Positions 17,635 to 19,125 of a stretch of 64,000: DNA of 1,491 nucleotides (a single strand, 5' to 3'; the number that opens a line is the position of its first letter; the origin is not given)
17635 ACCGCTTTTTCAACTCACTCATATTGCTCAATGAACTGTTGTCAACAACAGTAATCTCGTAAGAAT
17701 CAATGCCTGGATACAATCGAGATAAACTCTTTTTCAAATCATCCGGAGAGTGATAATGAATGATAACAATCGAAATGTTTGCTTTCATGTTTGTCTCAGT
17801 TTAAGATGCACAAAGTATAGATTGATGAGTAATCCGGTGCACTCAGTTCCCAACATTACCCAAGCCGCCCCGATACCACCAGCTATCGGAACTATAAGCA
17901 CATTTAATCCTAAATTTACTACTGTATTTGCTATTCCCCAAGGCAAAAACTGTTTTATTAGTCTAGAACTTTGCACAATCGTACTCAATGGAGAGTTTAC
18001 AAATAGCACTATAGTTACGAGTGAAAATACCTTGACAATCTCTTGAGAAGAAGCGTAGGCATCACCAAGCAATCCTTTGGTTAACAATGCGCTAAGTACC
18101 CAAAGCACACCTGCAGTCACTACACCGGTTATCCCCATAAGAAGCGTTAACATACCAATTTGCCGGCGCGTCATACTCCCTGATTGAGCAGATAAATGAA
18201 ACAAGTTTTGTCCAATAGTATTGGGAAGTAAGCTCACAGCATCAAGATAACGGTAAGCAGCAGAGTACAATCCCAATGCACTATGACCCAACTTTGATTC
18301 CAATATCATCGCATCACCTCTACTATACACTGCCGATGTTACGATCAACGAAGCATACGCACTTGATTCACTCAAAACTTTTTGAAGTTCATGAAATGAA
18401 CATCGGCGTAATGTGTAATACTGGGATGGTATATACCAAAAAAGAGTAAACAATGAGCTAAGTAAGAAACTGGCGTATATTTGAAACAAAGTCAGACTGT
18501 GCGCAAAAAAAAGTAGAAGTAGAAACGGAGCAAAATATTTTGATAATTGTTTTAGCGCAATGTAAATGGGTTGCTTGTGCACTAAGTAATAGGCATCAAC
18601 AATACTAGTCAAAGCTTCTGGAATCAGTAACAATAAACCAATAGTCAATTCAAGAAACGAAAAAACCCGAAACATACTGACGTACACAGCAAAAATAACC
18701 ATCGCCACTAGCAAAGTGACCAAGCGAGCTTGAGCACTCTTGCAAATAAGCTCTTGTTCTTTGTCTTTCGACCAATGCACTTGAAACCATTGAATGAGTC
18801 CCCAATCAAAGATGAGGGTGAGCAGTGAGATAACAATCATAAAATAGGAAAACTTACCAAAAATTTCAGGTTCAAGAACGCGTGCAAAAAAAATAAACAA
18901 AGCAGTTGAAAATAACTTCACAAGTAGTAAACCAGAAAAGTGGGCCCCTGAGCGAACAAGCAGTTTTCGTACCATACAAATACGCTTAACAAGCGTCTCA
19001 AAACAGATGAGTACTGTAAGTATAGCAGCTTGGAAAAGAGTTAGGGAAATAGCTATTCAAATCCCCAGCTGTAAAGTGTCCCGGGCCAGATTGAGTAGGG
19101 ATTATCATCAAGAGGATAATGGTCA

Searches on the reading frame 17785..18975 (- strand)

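Call 7: search_protein_families(library=pfam, proteins=[window:17785-18975:-], max_evalue=0.01)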
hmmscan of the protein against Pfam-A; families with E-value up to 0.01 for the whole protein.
window:17785-18975:- (396 aa): 2 families
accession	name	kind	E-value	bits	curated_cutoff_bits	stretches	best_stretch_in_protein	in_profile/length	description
PF01943.22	Polysacc_synt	-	3.6e-08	33.6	28.2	1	12-256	8-263/274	Polysaccharide biosynthesis protein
PF13440.11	Polysacc_synt_3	-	2e-06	27.7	23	1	30-248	2-225/293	Polysaccharide biosynthesis protein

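Call 46: search_protein_families(library=ncbifam, proteins=[window:17785-18975:-], max_evalue=0.00001)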
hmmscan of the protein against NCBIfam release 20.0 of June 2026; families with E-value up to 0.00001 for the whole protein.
window:17785-18975:- (396 aa): 0 families
